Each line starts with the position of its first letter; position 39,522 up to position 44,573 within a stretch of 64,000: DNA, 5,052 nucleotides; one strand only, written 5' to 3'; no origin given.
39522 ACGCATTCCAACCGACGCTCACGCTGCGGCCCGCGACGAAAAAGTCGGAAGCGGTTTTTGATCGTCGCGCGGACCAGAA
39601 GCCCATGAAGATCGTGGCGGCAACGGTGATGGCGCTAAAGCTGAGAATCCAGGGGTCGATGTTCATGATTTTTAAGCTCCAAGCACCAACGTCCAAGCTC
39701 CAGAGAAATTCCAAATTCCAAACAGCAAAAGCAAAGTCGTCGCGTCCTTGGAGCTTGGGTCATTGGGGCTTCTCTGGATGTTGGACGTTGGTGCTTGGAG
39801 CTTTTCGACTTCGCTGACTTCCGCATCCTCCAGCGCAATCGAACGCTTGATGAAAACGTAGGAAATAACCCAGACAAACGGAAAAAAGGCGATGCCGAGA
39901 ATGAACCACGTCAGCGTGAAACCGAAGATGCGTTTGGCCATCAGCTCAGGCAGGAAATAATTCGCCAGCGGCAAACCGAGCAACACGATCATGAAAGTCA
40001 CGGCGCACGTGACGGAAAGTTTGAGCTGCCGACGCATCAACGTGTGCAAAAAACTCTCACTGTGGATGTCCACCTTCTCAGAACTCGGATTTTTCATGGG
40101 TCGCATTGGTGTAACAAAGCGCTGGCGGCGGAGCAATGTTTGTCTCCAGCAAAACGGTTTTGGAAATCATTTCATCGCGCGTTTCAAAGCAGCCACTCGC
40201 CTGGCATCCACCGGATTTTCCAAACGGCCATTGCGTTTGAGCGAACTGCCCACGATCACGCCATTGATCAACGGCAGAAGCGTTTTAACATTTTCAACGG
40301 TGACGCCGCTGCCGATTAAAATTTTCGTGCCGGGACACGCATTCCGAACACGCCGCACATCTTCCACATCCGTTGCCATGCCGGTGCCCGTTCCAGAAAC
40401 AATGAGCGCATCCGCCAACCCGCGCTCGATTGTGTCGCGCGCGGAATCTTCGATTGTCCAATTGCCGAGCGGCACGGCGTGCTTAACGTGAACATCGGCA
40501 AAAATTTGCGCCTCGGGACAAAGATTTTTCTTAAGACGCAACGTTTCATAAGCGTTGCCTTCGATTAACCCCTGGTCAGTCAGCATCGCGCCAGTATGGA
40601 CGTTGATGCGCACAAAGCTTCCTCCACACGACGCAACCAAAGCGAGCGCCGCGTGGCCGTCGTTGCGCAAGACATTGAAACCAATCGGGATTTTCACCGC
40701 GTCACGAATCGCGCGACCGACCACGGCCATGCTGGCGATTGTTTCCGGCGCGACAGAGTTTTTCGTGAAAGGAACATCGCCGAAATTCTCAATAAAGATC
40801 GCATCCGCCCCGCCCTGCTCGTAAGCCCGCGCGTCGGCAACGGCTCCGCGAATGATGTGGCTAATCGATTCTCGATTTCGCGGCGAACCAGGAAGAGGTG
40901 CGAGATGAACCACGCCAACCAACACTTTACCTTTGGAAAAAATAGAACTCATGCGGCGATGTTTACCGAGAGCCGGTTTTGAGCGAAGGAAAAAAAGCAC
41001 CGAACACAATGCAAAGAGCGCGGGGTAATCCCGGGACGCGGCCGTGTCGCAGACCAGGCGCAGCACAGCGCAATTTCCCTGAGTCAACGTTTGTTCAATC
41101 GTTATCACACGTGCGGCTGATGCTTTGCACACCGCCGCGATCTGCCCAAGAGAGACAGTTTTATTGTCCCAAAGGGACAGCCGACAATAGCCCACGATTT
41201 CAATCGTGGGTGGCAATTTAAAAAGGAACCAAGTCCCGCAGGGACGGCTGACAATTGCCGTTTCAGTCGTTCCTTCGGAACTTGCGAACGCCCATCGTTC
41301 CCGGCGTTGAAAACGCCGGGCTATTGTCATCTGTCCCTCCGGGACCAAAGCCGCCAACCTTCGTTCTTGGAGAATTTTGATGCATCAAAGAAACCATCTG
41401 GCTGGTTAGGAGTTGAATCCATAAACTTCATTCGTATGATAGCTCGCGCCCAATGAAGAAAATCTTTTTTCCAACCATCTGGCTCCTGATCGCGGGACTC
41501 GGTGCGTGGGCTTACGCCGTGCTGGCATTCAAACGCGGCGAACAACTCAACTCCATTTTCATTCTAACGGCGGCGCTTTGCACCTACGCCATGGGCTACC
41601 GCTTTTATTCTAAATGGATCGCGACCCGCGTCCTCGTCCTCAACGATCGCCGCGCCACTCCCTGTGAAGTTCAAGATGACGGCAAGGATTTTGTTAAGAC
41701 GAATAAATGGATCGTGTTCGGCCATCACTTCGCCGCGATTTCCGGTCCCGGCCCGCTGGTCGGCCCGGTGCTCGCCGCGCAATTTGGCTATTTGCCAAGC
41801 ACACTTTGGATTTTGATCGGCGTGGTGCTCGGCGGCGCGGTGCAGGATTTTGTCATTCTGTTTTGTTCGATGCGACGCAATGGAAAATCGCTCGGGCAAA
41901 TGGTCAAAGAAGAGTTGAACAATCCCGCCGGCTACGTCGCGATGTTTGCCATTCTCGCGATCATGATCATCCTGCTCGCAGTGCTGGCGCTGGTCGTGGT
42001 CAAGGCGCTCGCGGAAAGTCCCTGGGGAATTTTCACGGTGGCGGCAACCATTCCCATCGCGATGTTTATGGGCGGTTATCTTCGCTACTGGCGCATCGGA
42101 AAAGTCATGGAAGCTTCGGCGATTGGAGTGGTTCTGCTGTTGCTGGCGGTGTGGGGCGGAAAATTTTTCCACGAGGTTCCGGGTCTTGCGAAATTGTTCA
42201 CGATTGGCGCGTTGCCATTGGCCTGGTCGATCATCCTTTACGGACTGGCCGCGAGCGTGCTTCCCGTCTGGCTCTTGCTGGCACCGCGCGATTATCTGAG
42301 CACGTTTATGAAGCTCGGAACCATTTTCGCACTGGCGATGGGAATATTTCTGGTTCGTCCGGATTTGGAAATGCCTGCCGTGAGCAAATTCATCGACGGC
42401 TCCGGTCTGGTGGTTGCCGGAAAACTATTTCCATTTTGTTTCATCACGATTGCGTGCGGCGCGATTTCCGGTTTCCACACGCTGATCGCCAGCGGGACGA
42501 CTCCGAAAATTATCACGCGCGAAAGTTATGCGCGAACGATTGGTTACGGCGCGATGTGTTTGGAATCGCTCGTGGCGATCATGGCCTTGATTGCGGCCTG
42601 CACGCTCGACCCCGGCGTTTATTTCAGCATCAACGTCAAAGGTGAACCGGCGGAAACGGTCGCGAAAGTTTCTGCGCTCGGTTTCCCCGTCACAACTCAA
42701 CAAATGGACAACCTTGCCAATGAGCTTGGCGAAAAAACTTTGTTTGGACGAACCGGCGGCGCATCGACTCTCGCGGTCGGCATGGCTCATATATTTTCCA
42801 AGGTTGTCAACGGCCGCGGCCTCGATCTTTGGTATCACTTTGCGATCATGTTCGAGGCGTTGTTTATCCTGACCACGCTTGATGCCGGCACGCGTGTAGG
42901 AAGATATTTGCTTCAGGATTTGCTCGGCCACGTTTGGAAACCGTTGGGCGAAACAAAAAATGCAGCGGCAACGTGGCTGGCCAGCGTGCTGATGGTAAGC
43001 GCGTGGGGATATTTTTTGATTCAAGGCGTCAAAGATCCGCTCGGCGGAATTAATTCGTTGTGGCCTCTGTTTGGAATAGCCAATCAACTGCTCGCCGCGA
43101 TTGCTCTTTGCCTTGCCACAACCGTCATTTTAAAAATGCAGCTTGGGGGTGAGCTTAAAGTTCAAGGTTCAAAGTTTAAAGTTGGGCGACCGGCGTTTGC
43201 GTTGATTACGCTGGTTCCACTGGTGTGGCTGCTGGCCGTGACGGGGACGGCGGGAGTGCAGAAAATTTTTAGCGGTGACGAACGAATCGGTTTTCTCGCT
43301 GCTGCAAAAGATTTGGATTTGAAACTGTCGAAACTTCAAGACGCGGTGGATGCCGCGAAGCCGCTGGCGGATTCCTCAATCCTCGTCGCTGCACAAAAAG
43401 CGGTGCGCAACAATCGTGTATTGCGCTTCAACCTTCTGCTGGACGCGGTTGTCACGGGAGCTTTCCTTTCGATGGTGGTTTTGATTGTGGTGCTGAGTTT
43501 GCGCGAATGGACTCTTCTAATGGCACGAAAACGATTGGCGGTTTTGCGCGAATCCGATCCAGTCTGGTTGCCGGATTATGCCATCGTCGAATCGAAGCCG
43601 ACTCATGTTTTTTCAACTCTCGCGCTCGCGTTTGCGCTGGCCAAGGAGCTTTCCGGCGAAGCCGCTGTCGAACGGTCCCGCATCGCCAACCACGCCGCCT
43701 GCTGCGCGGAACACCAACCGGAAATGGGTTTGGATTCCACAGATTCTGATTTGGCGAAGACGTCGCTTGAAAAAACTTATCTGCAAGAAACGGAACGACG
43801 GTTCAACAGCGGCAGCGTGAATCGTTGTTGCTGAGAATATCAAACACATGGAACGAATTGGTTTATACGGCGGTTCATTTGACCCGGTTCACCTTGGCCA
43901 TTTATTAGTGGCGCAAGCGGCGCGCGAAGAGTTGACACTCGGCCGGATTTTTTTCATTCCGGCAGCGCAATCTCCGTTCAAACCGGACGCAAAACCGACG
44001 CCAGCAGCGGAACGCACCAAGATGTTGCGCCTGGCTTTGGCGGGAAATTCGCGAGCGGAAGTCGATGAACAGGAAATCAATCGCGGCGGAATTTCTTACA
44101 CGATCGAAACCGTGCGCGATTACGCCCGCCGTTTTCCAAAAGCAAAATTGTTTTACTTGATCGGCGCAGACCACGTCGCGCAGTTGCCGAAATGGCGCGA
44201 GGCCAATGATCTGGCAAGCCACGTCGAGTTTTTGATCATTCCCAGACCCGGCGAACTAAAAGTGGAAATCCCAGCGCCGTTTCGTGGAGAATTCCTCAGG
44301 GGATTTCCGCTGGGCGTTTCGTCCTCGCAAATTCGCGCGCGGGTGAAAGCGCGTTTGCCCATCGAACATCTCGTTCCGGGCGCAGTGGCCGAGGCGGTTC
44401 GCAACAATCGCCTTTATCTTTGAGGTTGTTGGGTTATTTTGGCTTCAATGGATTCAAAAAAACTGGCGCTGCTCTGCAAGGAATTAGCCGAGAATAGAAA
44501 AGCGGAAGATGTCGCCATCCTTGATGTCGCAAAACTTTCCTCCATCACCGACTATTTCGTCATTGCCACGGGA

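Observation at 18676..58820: Recurrent insertion scar: three cargos in one window are each flanked by ~95-145-bp diverged direct repeats of a host gene end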

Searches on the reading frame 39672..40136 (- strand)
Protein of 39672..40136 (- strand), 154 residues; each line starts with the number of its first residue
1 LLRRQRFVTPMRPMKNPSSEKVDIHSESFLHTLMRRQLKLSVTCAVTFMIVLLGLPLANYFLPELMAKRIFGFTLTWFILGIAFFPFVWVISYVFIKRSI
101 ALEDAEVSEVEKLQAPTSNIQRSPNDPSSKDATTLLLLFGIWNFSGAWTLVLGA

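Call 22: search_protein_families(library=pfam, proteins=[window:39672-40136:-])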
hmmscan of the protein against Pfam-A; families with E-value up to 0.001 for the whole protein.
window:39672-40136:- (154 aa): 1 family
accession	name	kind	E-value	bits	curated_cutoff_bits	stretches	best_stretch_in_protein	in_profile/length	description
PF04341.17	DUF485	-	7.7e-10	39.1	28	1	31-110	7-86/88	Protein of unknown function, DUF485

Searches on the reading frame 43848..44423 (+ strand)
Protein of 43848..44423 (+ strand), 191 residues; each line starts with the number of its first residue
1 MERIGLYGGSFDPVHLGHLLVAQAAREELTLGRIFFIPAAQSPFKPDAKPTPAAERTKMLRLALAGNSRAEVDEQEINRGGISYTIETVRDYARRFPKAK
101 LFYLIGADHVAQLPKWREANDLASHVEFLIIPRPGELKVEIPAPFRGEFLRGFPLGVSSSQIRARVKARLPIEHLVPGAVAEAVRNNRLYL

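Call 22: search_protein_families(library=pfam, proteins=[window:43848-44423:+])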
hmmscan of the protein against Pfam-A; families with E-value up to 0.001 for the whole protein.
window:43848-44423:+ (191 aa): 1 family
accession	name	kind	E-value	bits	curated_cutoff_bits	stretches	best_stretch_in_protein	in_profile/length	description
PF01467.32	CTP_transf_like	-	1.1e-21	77.8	21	1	6-165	1-133/133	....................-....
